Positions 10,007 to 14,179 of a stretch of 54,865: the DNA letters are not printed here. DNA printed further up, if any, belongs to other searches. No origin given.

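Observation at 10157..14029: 1290-aa protein with about 10 peptidoglycan-binding repeats fused to a GH19 lysozyme/chitinase-like domain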

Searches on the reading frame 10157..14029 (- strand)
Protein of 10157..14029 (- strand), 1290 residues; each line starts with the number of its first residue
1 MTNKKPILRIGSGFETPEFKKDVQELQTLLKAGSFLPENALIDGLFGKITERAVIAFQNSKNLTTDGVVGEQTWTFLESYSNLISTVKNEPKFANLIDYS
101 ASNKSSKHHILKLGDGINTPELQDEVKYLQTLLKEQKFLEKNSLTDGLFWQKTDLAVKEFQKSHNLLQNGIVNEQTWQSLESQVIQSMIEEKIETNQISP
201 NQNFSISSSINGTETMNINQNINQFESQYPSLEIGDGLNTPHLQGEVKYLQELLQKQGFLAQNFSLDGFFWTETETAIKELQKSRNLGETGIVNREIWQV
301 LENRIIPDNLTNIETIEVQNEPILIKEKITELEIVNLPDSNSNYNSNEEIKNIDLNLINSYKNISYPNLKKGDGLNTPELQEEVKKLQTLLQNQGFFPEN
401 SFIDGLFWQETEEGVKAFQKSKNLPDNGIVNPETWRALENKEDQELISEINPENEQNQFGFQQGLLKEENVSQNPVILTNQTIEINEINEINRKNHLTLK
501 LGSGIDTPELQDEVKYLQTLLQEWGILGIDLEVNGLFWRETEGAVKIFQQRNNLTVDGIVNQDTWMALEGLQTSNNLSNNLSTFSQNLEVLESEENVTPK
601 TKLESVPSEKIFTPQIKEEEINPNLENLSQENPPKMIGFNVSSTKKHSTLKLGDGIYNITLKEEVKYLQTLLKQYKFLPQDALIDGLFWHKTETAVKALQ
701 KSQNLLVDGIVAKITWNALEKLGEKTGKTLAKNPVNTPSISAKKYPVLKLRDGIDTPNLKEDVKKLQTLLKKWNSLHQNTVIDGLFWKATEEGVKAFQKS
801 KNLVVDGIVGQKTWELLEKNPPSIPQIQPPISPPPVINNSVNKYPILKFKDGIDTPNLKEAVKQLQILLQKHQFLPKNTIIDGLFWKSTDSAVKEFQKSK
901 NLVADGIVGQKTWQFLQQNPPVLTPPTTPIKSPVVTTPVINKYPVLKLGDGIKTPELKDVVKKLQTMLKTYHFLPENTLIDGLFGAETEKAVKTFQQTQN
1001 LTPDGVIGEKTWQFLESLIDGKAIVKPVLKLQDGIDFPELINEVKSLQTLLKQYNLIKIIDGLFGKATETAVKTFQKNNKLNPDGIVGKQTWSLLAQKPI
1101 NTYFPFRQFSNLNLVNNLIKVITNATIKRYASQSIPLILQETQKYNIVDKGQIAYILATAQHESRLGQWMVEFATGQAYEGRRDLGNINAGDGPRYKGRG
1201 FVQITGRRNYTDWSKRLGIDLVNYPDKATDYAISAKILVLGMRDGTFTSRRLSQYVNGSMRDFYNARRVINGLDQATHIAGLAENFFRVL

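Call 3: search_protein_families(library=pfam, proteins=[window:10157-14029:-], max_evalue=0.1)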
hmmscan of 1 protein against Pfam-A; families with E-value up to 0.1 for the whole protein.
window:10157-14029:- (1290 aa): 4 families
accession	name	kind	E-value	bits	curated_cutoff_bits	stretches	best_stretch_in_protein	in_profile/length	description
PF01471.23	PG_binding_1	-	2.4e-141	460.4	23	10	1042-1095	3-57/57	Putative peptidoglycan binding domain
PF09374.15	PG_binding_3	-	1.6e-15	57.4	24.6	0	1044-1074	3-33/76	Predicted Peptidoglycan domain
PF00182.24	Glyco_hydro_19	-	0.0007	19.9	25.5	1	1189-1236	100-148/232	Chitinase class I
PF08823.16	PG_binding_2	-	0.016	15.9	21.1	0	955-1001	12-56/74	Putative peptidoglycan binding domain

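Call 4: search_protein_families(library=ncbifam, proteins=[window:10157-14029:-], max_evalue=0.1)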
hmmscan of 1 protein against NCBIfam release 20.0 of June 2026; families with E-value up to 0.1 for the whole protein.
window:10157-14029:- (1290 aa): 10 families
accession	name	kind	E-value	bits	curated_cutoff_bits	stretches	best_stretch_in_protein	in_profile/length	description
TIGR02869.1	spore_SleB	equivalog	7.5e-89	296.9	236.5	10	512-587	14-87/201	spore cortex-lytic enzyme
NF052335.1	PdgHdaseHSB129560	equivalog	9.2e-76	255.3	500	9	977-1096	223-329/330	peptidoglycan hydrolase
NF052336.1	PdgHdaseHSB100310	equivalog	3.1e-74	250.2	500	10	361-438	177-246/316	peptidoglycan hydrolase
NF052377.1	lmo1851_S41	exception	1.7e-57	195.2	725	10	359-443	370-450/468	lmo1851 family serine protease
TIGR03979.1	His_Ser_Rich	equivalog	1.2e-30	106.9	121.65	2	953-1010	126-181/190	His-Xaa-Ser repeat protein HxsA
NF038080.1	PG_bind_siph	domain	2.5e-19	69.3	55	0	882-917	36-75/76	peptidoglycan-binding protein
NF004786.0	PRK06132.1-3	equivalog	6.3e-17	61.5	329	0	660-733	218-289/418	hypothetical protein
NF007891.0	PRK10594.1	equivalog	3e-16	59.4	425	1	984-1016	318-350/617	L,D-transpeptidase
NF040573.1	holin_dep_muram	equivalog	0.0057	16.5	240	0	1042-1078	96-132/200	holin-associated N-acetylmuramidase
NF006327.0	PRK08557.1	equivalog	0.045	12.5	366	0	782-820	214-252/415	hypothetical protein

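Call 16: find_homologous_proteins(query=window:10160-14029:-, max_evalue=1e-10)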
Query window:10160-14029:- (1290 aa): 37 proteins with E <= 1e-10 among 8000 candidates.
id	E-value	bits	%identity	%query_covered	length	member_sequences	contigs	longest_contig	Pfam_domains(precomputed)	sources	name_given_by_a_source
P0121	0.0e+0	2873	100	100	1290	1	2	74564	PF09374.16,PF01471.24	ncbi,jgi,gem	-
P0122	0.0e+0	1728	55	85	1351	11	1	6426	PF09374.16,PF08823.17,PF01471.24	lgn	-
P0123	0.0e+0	1278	46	98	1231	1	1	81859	PF09374.16,PF00182.25,PF01471.24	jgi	jgi:peptidoglycan hydrolase-like protein with peptidoglycan-binding domain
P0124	4.1e-41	159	26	51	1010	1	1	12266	PF09374.16,PF00877.26,PF08823.17,PF06347.20,PF04886.17,PF01471.24,PF08239.18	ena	-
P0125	6.5e-41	158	30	32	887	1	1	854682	PF09374.16,PF08823.17,PF01520.24,PF01471.24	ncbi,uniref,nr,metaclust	ncbi:peptidoglycan-binding protein [Gracilibacillus timonensis]|uniref:peptidoglycan-binding protein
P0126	1.5e-40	157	25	57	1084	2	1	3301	PF09374.16,PF00877.26,PF08823.17,PF04886.17,PF01471.24,PF08239.18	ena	-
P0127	6.1e-38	149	29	32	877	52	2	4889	PF09374.16,PF01471.24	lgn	-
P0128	1.8e-37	147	28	34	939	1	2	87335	PF09374.16,PF01471.24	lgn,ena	-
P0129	2.4e-37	147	26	55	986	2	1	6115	PF09374.16,PF08823.17,PF01471.24,PF08239.18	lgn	-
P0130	5.3e-37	145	29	36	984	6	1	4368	PF09374.16,PF17243.8,PF08823.17,PF01471.24,PF08239.18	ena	-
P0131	1.6e-36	144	32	35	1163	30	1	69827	PF09374.16,PF00877.26,PF08823.17,PF06347.20,PF04886.17,PF18348.8,PF01471.24,PF08239.18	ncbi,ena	-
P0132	4.6e-36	142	30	33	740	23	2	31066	PF05257.23,PF09374.16,PF08823.17,PF01471.24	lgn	-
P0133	7.0e-35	138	25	57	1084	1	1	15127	PF09374.16,PF00877.26,PF08823.17,PF04886.17,PF01471.24,PF08239.18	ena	-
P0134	5.3e-34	136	25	57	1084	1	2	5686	PF09374.16,PF00877.26,PF08823.17,PF04886.17,PF01471.24,PF08239.18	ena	-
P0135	7.4e-34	135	25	57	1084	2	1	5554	PF09374.16,PF00877.26,PF08823.17,PF04886.17,PF01471.24,PF08239.18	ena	-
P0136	7.5e-34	135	32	36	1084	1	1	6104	PF09374.16,PF00877.26,PF08823.17,PF04886.17,PF01471.24,PF08239.18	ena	-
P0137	1.0e-33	135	26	57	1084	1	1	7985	PF09374.16,PF00877.26,PF08823.17,PF04886.17,PF01471.24,PF08239.18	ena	-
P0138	1.5e-33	134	28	47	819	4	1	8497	PF09374.16,PF18152.7,PF23493.2,PF17243.8,PF18871.7,PF08823.17,PF07244.21,PF01471.24,PF08239.18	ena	-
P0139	3.9e-32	129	26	44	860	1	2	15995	PF05257.23,PF09374.16,PF08823.17,PF01471.24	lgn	-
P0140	5.0e-32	129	29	30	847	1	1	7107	PF09374.16,PF01471.24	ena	-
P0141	5.4e-32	129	27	35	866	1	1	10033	PF09374.16,PF01471.24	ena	-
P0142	6.8e-32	129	27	35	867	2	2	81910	PF09374.16,PF01471.24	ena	-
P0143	1.5e-31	127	32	35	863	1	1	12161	PF23446.2,PF23457.2,PF08823.17,PF01476.27,PF23462.2,PF23473.2,PF01520.24,PF23472.2,PF01471.24,PF22310.3,PF23577.2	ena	-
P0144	3.1e-31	126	27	35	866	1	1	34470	PF09374.16,PF01471.24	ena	-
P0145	1.2e-30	124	31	28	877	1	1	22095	PF09374.16,PF01471.24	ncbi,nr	ncbi:MAG: peptidoglycan-binding protein [Gemmiger sp.]|nr:peptidoglycan-binding protein [Gemmiger sp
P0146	1.3e-30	124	28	32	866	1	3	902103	PF09374.16,PF01471.24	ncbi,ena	-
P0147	2.0e-30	124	28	32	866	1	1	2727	PF09374.16,PF01471.24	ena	-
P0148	3.1e-30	123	28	32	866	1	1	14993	PF09374.16,PF01471.24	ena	-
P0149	3.1e-30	123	28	32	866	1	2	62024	PF09374.16,PF01471.24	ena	-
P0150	1.3e-24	104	25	39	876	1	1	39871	PF05257.23,PF09374.16,PF01471.24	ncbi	-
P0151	2.2e-24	104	26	36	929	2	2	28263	PF09374.16,PF01471.24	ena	-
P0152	1.4e-23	101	27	34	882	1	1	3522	PF09374.16,PF08823.17,PF06347.20,PF01471.24,PF08239.18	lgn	-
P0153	4.0e-22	96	26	45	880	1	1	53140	PF09374.16,PF08823.17,PF06347.20,PF01471.24,PF08239.18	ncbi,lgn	-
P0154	1.4e-21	94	27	35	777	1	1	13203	PF09374.16,PF01471.24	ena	-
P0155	1.4e-19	88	25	45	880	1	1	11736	PF09374.16,PF08823.17,PF06347.20,PF01471.24,PF08239.18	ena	-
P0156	3.4e-17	80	24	33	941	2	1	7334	PF09374.16,PF01183.27,PF08823.17,PF01471.24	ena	-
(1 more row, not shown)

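Call 17: list_cluster_members(proteins=[P0121, P0122, P0123])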
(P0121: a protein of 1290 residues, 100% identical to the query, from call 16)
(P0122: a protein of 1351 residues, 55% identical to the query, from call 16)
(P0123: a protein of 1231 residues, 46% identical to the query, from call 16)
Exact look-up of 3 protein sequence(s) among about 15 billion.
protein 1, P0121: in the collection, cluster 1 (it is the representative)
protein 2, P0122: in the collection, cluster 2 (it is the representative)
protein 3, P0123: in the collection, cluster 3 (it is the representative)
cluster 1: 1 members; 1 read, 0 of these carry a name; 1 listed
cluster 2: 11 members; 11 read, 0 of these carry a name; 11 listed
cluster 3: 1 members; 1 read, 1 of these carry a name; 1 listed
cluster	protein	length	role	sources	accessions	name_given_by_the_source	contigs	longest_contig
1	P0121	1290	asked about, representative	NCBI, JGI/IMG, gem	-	-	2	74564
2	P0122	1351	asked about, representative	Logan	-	-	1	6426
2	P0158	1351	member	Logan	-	-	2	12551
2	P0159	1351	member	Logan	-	-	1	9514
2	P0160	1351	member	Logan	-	-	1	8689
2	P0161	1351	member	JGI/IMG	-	-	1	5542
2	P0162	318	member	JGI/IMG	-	-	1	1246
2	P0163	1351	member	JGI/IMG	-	-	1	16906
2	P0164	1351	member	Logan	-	-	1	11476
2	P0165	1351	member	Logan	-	-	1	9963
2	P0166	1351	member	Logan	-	-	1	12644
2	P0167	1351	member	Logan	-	-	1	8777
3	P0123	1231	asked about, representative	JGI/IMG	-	peptidoglycan hydrolase-like protein with peptidoglycan-binding domain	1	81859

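Call 18: find_encoding_contigs(protein=P0123, flank=10000, max_places=4)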
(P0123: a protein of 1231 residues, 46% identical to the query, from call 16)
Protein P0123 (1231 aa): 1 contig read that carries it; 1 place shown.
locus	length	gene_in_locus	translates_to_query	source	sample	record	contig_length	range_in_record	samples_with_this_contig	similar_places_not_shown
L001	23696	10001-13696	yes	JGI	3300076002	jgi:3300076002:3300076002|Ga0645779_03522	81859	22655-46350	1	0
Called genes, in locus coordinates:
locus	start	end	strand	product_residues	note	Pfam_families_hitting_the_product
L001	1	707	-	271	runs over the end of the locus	PF01435:Peptidase_M48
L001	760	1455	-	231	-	PF01987:AIM24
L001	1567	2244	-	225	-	PF01987:AIM24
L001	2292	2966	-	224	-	PF01987:AIM24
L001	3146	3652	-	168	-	-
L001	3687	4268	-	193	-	PF00583:Acetyltransf_1, PF13673:Acetyltransf_10, PF13508:Acetyltransf_7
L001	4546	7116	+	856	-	PF02743:dCache_1, PF21623:HK_sensor_dom_bact, PF00989:PAS, PF08448:PAS_4 (weak), PF13188:PAS_8, PF13426:PAS_9, PF00512:HisKA, PF02518:HATPase_c, +1 more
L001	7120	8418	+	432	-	PF00072:Response_reg, PF00512:HisKA, PF02518:HATPase_c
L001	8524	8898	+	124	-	PF00072:Response_reg, PF03709:OKR_DC_1_N (weak)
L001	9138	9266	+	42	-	-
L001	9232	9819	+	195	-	PF01471:PG_binding_1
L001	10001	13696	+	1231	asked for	PF01471:PG_binding_1, PF09374:PG_binding_3 (faint), PF01471:PG_binding_1, PF00182:Glyco_hydro_19 (faint)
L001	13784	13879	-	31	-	PF05115:PetL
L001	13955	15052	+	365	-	PF00465:Fe-ADH (weak), PF13685:Fe-ADH_2, PF01761:DHQ_synthase, PF24621:DHQS_C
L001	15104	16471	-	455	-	PF16697:Yop-YscD_cpl (weak), PF00498:FHA, PF13367:PrsW-protease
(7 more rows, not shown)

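Call 19: find_encoding_contigs(protein=P0122, flank=10000, max_places=4)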
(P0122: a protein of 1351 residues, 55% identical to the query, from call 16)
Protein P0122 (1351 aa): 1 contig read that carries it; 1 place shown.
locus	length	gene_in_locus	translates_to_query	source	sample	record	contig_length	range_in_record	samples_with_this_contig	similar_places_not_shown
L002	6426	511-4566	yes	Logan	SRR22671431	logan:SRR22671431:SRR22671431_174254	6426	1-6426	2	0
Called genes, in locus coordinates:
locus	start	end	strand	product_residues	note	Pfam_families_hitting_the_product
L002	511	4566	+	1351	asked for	PF01471:PG_binding_1, PF08823:PG_binding_2 (faint), PF09374:PG_binding_3 (faint), PF01471:PG_binding_1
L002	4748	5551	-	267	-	PF01145:Band_7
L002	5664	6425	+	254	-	?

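Call 20: find_encoding_contigs(protein=P0121, flank=2000, max_places=4)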
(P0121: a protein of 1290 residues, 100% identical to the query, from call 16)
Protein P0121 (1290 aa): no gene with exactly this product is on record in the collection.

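Call 21: find_encoding_contigs(protein=P0163, flank=10000, max_places=3)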
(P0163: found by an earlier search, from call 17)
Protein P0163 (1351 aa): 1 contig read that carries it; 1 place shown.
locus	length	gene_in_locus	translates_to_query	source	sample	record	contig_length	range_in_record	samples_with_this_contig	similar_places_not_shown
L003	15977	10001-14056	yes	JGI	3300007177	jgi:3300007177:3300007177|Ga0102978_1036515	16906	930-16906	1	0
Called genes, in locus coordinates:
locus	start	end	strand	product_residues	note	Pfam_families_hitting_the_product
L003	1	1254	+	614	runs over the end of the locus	PF00069:Pkinase, PF07714:PK_Tyr_Ser-Thr, PF23409:Beta-prop_EML, PF24796:WDR55, PF24814:WD40_Prp19, PF25174:Beta-prop_THOC3, PF25168:Beta-prop_WDR36-Utp21_2nd, PF25172:Beta-prop_WDR3_2nd, +66 more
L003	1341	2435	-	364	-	PF00724:Oxidored_FMN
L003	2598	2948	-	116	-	PF00453:Ribosomal_L20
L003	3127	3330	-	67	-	PF01632:Ribosomal_L35p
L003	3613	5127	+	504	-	PF13230:GATase_4 (weak), PF13522:GATase_6, PF13537:GATase_7, PF00156:Pribosyltran (weak)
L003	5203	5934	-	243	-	PF02397:Bac_transf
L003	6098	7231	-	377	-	PF13439:Glyco_transf_4, PF00534:Glycos_transf_1, PF13692:Glyco_trans_1_4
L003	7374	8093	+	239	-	PF04402:SIMPL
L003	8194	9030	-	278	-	PF00487:FA_desaturase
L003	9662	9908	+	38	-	-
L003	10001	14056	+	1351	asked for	PF01471:PG_binding_1, PF08823:PG_binding_2 (faint), PF09374:PG_binding_3 (faint), PF01471:PG_binding_1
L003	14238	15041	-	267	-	PF01145:Band_7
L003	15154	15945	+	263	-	PF02698:DUF218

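Call 63: search_protein_families(library=padloc, proteins=[window:10157-14029:-], max_evalue=0.001)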
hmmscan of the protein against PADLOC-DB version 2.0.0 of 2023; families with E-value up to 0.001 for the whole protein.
window:10157-14029:- (1290 aa): 0 families
